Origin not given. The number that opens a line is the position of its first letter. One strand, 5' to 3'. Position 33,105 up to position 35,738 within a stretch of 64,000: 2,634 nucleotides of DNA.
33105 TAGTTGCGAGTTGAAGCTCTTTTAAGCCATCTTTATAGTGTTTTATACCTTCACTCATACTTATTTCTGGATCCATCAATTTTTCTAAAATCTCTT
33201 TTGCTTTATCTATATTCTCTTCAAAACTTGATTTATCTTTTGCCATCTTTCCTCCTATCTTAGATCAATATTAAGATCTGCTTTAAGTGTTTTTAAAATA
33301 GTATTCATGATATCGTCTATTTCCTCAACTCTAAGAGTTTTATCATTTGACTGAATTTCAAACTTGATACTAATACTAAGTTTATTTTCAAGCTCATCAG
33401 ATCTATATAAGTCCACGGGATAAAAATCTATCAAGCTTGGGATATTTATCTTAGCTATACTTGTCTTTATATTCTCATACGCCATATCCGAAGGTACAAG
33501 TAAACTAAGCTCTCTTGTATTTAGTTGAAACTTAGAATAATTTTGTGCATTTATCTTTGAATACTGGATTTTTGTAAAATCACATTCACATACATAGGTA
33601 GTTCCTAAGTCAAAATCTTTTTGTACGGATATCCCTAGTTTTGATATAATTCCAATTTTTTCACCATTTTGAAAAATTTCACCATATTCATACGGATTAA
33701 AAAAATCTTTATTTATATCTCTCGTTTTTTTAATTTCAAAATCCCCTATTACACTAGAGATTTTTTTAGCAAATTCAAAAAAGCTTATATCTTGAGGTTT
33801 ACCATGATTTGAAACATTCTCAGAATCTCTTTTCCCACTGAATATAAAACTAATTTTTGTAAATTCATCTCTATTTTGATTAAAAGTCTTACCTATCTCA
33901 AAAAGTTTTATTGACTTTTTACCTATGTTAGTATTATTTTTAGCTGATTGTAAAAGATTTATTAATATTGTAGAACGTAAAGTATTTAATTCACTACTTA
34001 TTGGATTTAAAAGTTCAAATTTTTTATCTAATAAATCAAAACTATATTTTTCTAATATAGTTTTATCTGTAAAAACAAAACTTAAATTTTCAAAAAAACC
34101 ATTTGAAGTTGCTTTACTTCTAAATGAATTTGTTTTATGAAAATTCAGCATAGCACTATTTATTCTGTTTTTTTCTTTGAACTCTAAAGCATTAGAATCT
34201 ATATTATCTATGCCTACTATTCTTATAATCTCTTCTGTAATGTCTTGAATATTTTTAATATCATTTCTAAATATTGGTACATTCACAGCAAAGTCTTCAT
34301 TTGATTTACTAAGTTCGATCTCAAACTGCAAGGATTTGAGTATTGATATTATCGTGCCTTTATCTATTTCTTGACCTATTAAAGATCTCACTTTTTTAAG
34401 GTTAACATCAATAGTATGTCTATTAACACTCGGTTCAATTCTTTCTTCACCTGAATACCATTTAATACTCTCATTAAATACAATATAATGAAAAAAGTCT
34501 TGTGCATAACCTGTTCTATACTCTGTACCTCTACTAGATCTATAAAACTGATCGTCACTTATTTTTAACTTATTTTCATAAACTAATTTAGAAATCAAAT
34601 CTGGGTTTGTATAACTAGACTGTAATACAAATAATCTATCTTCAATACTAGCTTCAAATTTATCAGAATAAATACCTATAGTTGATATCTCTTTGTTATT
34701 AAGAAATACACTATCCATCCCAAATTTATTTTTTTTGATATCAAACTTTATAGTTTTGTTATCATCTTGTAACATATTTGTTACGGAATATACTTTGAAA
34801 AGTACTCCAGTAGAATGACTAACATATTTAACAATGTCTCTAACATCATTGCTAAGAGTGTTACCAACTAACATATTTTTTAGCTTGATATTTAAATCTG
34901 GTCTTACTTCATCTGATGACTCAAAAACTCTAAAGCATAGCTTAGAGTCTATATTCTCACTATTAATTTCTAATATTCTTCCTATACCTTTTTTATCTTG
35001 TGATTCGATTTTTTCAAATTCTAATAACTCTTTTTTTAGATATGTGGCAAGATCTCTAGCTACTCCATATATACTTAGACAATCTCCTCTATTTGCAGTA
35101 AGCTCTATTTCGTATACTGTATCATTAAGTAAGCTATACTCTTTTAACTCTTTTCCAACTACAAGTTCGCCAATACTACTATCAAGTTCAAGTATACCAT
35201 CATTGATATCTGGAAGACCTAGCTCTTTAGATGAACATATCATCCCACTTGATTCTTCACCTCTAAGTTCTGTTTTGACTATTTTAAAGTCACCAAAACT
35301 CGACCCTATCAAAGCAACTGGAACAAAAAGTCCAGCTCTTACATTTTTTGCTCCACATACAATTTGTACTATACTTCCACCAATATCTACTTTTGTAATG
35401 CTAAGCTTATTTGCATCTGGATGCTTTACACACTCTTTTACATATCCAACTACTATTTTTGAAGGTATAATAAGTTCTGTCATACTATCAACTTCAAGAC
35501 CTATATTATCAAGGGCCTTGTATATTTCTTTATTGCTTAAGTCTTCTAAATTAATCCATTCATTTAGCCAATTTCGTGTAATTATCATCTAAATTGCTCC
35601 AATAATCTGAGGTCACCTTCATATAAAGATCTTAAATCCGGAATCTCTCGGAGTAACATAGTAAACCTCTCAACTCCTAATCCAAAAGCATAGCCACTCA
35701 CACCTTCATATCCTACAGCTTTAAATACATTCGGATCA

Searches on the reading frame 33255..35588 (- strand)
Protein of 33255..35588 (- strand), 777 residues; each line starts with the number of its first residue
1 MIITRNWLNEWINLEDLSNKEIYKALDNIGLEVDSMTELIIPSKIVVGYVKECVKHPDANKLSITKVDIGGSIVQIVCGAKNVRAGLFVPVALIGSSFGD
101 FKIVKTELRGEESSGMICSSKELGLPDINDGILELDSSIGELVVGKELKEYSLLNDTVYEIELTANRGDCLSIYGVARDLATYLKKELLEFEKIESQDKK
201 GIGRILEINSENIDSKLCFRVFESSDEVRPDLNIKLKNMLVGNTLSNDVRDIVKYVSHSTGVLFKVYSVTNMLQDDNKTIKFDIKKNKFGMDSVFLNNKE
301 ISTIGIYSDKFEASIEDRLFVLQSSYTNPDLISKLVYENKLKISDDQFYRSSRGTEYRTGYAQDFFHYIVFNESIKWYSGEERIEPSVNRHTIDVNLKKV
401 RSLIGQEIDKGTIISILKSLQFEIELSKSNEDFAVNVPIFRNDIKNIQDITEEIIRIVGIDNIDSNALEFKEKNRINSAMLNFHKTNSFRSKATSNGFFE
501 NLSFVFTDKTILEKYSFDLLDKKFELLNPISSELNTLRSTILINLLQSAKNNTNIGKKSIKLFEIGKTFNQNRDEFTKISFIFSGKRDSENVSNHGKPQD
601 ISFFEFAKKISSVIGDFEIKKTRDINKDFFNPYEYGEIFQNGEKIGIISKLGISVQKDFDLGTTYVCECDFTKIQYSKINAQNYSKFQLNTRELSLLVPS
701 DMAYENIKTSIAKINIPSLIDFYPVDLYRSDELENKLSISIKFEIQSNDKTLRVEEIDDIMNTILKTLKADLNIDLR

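Call 45: search_protein_families(library=pfam, proteins=[window:33255-35588:-], max_evalue=0.001)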
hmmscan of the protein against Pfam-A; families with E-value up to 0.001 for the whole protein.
window:33255-35588:- (777 aa): 5 families
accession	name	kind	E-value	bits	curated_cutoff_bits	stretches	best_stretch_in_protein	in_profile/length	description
PF17759.6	tRNA_synthFbeta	-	6.2e-30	104.7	22.4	1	486-671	22-214/214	Phenylalanyl tRNA synthetase beta chain CLM domain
PF01588.26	tRNA_bind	-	1.3e-19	70.5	27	1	45-138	1-90/96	Putative tRNA binding domain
PF03147.19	FDX-ACB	-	1.3e-17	64.4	31.1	1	685-777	1-94/94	Ferredoxin-fold anticodon binding domain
PF03484.21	B5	-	2.9e-17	63.1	28.6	1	393-459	1-66/67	tRNA synthetase B5 domain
PF18262.7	PhetRS_B1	-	6.7e-06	26.7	26.8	0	133-186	33-83/83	Phe-tRNA synthetase beta subunit B1 domain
